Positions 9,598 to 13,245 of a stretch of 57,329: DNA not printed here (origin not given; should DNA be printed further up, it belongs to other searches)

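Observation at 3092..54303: Family of short, nearly pure A/T modules with a shared core, scattered through a GC-rich core region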

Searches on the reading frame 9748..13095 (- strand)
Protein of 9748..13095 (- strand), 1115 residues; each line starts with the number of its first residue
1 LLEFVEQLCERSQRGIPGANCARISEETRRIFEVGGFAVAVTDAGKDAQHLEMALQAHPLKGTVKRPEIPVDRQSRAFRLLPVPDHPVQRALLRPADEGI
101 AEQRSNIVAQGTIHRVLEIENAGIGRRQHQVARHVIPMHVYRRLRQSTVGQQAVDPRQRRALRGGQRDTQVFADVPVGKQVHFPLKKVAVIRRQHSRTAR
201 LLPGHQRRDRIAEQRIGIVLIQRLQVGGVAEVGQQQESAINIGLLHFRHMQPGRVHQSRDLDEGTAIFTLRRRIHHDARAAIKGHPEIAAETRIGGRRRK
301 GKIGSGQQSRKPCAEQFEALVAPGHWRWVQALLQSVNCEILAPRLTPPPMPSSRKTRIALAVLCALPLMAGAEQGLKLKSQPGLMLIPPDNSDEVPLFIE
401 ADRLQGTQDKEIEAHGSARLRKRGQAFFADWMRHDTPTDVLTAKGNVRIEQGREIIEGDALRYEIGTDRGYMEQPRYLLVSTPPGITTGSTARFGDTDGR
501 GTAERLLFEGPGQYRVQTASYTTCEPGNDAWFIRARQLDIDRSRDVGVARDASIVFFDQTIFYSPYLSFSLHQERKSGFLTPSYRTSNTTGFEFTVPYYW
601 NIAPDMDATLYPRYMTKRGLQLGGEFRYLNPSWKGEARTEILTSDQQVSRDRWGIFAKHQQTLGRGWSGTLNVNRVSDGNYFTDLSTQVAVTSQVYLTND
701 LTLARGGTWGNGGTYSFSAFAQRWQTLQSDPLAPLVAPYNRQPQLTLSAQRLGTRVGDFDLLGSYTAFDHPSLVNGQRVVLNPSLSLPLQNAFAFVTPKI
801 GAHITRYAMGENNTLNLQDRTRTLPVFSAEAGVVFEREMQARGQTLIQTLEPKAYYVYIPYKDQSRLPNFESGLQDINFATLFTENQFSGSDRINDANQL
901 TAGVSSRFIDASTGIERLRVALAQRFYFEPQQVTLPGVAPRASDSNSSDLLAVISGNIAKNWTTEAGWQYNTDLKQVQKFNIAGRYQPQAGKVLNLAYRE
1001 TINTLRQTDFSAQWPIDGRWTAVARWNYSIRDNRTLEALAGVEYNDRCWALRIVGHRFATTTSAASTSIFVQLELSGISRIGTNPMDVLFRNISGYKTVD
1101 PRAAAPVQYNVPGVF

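Call 61: search_protein_families(library=pfam, proteins=[window:9748-13095:-])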
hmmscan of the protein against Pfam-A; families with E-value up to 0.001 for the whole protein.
window:9748-13095:- (1115 aa): 2 families
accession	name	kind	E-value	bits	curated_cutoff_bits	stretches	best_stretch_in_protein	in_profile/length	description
PF04453.20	LptD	-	1.2e-90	305.1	22.4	1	650-1020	1-384/384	LPS transport system D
PF19838.5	LptD_2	-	2e-06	27.2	22.5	1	560-728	15-188/464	LptD protein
